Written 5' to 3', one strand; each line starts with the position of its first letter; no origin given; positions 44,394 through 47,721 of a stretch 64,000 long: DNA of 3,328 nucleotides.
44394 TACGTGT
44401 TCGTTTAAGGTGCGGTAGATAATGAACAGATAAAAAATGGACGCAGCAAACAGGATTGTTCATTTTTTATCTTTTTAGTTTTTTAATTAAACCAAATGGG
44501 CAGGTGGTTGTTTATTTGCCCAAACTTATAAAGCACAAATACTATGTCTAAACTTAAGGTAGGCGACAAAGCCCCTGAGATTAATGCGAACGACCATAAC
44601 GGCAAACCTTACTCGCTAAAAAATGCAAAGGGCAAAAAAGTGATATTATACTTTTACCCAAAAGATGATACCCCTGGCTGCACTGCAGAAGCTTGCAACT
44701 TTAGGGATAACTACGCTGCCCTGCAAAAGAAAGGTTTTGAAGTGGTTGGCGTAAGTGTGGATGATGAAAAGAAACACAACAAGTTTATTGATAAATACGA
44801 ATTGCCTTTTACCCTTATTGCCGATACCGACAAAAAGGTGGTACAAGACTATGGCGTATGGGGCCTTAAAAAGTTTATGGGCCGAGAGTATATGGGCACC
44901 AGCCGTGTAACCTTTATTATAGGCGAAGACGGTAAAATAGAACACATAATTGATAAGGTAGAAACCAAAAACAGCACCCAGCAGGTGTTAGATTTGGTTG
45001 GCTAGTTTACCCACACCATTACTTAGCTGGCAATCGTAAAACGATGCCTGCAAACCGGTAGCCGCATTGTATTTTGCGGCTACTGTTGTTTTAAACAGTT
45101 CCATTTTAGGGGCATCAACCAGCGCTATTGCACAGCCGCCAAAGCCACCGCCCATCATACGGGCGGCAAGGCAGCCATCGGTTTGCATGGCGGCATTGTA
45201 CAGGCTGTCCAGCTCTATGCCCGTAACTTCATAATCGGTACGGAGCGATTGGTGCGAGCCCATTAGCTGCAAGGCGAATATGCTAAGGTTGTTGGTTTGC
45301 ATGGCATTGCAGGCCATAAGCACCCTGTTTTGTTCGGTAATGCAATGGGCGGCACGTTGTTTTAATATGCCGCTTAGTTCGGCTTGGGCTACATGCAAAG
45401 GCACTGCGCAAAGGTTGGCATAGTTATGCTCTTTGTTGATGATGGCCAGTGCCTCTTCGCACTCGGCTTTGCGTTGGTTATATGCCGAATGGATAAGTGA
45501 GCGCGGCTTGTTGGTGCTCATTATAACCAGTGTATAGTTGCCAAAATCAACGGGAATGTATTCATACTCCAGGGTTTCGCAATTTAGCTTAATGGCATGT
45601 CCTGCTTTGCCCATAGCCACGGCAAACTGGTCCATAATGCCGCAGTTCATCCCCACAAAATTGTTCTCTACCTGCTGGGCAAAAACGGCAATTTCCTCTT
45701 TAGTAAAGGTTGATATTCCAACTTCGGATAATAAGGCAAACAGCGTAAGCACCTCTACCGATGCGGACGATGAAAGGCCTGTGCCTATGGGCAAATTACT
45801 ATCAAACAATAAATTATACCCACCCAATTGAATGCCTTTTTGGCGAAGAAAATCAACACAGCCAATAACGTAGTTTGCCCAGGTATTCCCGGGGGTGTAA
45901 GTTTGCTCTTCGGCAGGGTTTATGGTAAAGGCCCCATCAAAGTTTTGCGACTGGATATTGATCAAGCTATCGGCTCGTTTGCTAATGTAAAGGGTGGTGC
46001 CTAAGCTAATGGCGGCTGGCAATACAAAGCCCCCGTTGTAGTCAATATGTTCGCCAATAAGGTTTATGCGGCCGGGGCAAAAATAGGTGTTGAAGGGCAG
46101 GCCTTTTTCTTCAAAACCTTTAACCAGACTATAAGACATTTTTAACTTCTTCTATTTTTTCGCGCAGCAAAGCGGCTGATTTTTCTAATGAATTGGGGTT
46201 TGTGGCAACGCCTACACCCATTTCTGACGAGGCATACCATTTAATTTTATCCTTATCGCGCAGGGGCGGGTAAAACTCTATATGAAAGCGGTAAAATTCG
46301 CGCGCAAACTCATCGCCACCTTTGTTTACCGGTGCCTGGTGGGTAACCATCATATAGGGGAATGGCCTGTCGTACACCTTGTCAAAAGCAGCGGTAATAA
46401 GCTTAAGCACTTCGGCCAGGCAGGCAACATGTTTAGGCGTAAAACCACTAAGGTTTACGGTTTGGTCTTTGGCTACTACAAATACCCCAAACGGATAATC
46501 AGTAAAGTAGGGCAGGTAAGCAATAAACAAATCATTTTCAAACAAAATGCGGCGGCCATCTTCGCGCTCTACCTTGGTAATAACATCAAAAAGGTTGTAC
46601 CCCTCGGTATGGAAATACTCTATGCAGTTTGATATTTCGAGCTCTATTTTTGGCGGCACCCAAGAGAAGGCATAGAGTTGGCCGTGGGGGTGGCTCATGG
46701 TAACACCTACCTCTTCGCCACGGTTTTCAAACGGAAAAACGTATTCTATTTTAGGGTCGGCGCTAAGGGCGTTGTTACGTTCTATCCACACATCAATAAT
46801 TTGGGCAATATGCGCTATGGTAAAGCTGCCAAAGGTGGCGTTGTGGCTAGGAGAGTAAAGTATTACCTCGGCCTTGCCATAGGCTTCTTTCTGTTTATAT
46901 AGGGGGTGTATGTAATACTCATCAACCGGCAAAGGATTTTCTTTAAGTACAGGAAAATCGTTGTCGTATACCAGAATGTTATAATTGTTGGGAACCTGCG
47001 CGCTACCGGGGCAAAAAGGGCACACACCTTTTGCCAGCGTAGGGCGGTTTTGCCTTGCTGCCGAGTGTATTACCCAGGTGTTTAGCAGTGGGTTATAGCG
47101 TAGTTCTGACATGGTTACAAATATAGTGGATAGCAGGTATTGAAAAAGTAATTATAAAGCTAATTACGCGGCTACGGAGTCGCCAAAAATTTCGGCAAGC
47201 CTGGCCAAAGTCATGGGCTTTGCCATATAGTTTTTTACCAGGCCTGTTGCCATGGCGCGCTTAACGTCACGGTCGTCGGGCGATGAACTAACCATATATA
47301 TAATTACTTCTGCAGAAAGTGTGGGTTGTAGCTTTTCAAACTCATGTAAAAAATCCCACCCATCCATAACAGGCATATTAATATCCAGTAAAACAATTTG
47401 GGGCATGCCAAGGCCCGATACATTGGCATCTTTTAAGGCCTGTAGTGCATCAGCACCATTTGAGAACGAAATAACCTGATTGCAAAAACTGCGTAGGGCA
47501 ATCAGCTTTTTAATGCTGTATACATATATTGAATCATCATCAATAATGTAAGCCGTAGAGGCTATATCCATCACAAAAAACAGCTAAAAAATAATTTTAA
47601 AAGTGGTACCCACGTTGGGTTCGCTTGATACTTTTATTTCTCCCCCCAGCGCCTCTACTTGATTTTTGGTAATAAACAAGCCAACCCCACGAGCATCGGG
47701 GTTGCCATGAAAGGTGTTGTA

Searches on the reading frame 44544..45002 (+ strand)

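Call 19: search_protein_families(library=pfam, proteins=[window:44544-45002:+], max_evalue=0.001)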
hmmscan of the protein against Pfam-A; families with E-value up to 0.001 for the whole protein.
window:44544-45002:+ (153 aa): 4 families
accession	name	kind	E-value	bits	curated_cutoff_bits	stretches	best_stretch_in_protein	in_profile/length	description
PF00578.27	AhpC-TSA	-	4.4e-43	146.6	26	1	6-134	1-123/124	AhpC/TSA family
PF08534.16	Redoxin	-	1e-27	97.2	26.6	1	5-145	1-144/148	Redoxin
PF13911.12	AhpC-TSA_2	-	2.5e-05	25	27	1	55-109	4-59/114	AhpC/TSA antioxidant enzyme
PF13905.12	Thioredoxin_8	-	0.00019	22.1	27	1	30-107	1-81/94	Thioredoxin-like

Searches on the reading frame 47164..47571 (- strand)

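Call 19: search_protein_families(library=pfam, proteins=[window:47164-47571:-], max_evalue=0.001)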
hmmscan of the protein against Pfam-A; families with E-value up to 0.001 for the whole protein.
window:47164-47571:- (135 aa): 1 family
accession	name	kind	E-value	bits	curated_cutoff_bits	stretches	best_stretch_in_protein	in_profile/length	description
PF00072.30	Response_reg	-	1.2e-15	58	30.2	1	9-127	3-108/111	Response regulator receiver domain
